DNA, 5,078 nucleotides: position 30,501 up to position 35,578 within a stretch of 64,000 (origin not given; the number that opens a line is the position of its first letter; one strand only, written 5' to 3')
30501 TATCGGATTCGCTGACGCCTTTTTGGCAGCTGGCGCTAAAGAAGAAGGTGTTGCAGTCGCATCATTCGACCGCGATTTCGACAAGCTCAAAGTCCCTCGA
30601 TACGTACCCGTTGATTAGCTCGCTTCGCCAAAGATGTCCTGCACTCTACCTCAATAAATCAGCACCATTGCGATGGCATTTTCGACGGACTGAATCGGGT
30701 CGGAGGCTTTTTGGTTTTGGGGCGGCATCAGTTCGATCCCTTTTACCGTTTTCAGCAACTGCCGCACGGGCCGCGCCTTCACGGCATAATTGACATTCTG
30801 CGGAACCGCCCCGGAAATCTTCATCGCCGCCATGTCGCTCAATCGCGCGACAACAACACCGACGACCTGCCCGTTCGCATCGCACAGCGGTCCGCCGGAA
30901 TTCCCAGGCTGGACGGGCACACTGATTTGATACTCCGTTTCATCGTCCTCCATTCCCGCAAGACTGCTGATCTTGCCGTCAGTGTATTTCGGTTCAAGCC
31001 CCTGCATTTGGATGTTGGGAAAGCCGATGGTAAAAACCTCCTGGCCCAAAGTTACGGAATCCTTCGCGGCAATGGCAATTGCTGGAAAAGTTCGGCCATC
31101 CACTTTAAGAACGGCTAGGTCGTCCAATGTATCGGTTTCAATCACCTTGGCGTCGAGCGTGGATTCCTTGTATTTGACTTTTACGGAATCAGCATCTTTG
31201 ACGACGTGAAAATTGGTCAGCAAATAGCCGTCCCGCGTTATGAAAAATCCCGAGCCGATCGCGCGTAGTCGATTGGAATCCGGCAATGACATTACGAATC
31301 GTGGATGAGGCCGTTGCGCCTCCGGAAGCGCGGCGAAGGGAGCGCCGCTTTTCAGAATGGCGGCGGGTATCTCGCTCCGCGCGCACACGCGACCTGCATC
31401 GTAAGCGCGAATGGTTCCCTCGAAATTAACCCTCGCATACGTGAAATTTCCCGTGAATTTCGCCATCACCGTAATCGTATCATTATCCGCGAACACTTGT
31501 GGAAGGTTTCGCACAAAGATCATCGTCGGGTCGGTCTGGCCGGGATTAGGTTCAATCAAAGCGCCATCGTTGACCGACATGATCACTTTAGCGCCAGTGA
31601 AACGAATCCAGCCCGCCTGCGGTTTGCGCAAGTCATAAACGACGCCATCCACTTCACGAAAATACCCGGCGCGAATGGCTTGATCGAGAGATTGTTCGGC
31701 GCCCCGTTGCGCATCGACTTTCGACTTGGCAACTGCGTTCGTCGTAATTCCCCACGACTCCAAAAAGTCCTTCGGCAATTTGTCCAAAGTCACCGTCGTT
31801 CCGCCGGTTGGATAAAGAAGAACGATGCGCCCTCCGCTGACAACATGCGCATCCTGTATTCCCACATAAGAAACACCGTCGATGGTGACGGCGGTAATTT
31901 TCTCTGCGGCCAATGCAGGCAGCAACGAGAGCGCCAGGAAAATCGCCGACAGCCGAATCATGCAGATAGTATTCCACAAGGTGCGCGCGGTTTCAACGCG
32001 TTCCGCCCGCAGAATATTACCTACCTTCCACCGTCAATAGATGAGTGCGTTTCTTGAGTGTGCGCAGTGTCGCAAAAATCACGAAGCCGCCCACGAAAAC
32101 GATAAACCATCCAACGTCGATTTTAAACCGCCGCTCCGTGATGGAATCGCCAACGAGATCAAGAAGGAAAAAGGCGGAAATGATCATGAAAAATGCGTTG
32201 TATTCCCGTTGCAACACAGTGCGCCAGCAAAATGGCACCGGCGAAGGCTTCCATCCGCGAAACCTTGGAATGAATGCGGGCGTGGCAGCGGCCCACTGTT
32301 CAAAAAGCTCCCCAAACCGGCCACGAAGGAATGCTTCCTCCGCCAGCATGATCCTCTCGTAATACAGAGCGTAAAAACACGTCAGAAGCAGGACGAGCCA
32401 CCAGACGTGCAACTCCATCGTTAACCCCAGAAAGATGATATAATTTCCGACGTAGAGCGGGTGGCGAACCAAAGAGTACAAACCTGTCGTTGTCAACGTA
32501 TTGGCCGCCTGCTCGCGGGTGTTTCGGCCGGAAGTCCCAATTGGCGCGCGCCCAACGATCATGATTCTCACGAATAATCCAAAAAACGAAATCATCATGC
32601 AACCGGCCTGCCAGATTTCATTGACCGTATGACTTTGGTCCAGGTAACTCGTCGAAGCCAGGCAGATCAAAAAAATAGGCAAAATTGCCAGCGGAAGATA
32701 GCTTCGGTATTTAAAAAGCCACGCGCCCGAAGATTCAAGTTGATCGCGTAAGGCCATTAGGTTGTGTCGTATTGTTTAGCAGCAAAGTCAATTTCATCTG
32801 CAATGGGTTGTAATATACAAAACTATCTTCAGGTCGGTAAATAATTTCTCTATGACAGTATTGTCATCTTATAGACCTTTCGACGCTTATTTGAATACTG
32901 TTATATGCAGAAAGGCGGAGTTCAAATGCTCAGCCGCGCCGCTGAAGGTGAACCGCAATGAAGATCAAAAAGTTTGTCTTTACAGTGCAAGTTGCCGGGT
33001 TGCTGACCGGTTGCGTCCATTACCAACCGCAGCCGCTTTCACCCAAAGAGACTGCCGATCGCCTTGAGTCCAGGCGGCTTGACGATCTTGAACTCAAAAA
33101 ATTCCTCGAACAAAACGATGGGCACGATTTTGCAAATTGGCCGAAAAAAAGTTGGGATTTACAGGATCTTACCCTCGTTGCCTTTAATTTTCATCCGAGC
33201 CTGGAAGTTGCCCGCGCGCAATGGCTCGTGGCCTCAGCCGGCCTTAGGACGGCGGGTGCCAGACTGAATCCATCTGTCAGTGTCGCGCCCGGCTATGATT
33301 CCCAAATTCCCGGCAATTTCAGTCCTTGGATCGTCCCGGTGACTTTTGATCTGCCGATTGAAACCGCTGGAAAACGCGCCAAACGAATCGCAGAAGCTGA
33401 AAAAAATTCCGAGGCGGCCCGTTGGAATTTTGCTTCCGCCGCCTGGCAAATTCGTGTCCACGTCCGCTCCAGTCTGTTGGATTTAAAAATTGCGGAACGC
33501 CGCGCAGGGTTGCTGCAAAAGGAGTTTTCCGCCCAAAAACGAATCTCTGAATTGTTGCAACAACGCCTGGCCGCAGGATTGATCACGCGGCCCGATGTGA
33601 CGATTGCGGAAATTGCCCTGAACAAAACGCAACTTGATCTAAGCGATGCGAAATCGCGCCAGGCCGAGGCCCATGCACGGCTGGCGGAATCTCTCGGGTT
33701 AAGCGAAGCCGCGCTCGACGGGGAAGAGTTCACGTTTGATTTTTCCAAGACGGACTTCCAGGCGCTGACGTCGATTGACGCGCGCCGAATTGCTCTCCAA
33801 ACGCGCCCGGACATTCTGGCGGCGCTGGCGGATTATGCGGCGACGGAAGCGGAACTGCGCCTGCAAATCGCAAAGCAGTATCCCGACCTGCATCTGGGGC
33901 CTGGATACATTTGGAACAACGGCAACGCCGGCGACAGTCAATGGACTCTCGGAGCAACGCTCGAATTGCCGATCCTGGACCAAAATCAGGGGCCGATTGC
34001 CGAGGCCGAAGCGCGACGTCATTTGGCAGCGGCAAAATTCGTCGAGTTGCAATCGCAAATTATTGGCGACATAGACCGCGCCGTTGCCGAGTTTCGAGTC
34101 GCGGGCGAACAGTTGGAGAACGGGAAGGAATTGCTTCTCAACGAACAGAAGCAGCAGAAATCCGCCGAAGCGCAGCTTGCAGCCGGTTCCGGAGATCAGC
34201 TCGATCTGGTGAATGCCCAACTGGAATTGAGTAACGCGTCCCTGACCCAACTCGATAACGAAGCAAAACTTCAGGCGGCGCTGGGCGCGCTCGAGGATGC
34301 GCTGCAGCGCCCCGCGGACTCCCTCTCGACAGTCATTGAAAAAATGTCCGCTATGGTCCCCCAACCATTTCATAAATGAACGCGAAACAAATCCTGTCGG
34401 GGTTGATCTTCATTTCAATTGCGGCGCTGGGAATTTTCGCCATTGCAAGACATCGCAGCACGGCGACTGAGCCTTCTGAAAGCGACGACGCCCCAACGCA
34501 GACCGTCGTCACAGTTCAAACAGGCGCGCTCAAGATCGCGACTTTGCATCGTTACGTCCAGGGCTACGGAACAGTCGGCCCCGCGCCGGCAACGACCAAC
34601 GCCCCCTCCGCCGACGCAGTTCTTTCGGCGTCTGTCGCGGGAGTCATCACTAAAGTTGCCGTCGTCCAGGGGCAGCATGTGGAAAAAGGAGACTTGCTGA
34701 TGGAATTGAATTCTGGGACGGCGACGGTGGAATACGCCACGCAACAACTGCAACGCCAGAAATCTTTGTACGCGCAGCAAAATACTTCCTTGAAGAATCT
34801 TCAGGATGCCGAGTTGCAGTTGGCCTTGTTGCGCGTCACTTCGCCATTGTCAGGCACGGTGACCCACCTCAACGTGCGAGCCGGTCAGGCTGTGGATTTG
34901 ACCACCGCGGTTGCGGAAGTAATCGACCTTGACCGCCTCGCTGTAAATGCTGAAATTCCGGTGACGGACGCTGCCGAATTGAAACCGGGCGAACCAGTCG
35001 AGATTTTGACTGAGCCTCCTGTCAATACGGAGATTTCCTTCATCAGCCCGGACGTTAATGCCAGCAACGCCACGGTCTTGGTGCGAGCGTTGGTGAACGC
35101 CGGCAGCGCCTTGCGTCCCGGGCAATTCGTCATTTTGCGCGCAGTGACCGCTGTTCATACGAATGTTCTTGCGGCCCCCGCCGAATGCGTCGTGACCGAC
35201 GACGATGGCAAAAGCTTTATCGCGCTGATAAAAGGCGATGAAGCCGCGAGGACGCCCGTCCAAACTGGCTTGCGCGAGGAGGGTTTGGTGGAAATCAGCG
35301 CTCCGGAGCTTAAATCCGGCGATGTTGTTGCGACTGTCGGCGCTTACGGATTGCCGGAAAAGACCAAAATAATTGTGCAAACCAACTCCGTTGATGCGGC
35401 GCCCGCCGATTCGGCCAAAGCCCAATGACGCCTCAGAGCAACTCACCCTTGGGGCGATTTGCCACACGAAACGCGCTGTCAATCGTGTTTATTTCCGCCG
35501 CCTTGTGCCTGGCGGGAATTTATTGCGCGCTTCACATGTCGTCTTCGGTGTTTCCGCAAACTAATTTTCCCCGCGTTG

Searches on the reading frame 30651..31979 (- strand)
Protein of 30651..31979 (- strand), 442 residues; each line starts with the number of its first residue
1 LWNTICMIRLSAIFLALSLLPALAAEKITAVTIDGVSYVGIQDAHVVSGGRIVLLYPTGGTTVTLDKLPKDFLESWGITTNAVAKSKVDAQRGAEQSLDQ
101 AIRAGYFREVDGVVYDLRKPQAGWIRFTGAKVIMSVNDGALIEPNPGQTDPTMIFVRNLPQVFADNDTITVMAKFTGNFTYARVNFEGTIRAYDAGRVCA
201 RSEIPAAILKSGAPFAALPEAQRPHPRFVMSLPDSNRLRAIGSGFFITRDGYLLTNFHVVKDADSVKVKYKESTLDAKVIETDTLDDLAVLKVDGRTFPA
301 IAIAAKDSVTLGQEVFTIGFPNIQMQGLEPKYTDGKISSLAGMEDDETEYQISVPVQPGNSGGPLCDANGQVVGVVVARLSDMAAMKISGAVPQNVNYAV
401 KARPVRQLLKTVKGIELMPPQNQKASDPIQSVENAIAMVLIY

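Call 21: search_protein_families(library=pfam, proteins=[window:30651-31979:-], max_evalue=0.001)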
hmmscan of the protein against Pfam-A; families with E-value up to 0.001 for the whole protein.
window:30651-31979:- (442 aa): 2 families
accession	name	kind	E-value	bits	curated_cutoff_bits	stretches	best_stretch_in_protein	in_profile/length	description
PF13365.12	Trypsin_2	-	4.5e-31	109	27.6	1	242-375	1-144/144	Trypsin-like peptidase domain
PF00089.32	Trypsin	-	6.6e-11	42.9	20.6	1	228-382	14-201/220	Trypsin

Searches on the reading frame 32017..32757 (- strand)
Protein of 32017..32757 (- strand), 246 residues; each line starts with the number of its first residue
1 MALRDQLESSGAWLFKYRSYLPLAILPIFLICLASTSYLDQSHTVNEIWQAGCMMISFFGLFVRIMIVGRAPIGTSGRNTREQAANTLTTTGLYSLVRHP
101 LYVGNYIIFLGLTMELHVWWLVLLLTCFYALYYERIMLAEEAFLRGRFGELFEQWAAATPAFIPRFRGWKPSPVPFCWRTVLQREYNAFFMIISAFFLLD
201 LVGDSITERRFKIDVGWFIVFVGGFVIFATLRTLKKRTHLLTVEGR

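Call 21: search_protein_families(library=pfam, proteins=[window:32017-32757:-], max_evalue=0.001)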
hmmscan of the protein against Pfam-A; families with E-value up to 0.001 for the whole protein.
window:32017-32757:- (246 aa): 3 families
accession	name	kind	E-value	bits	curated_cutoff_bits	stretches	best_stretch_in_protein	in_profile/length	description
PF04191.18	PEMT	-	1e-09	39.2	25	1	83-150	37-104/105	Phospholipid methyltransferase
PF04140.19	ICMT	-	1.5e-05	25.7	24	1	86-141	33-91/95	Isoprenylcysteine carboxyl methyltransferase (ICMT) family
PF06966.17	DUF1295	-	0.00077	19.4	20.4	1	4-123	75-196/235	Protein of unknown function (DUF1295)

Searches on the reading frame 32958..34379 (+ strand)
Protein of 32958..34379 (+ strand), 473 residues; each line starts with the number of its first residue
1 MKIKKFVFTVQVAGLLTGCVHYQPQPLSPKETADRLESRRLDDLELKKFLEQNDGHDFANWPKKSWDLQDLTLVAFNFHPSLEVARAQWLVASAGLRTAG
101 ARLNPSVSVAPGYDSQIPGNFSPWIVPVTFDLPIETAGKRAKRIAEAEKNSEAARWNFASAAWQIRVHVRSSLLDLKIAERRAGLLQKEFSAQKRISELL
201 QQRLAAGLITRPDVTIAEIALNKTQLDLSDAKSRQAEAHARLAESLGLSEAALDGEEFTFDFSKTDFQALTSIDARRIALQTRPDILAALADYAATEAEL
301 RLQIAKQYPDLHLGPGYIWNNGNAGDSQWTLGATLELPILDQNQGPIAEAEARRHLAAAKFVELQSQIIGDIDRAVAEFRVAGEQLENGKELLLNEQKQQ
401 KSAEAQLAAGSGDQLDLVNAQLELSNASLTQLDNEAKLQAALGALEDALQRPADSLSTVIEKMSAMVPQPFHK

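Call 21: search_protein_families(library=pfam, proteins=[window:32958-34379:+], max_evalue=0.001)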
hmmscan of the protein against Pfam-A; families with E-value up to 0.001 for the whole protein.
window:32958-34379:+ (473 aa): 1 family
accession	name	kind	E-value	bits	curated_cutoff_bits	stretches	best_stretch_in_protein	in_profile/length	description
PF02321.23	OEP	-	3.7e-47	161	22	2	70-247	3-187/187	Outer membrane efflux protein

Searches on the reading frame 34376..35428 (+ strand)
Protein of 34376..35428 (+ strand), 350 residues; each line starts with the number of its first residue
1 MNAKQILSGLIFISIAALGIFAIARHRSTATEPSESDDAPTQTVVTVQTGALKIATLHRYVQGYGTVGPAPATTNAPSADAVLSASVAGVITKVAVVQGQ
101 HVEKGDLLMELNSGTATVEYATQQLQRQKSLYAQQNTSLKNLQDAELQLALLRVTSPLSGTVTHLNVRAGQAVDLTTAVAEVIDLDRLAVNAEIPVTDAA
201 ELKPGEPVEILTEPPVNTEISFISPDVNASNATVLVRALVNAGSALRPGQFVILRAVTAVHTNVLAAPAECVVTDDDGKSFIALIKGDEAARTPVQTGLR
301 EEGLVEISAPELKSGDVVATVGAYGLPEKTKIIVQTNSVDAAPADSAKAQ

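Call 21: search_protein_families(library=pfam, proteins=[window:34376-35428:+], max_evalue=0.001)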
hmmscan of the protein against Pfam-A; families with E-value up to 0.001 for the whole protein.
window:34376-35428:+ (350 aa): 4 families
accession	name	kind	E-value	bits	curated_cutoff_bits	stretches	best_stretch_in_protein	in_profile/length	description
PF16576.10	HlyD_D23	-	3.7e-22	79.1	30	1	81-252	20-214/214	Barrel-sandwich domain of CusB or HlyD membrane-fusion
PF13437.12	HlyD_3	-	1.7e-19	70.9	22.2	2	154-249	2-106/106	HlyD family secretion protein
PF13533.13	Biotin_lipoyl_2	-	5.8e-15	55.1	29.8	1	83-112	3-32/32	Biotin-lipoyl like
PF00364.28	Biotin_lipoyl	-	3e-07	30.6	22.1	0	81-111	43-73/73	Biotin-requiring enzyme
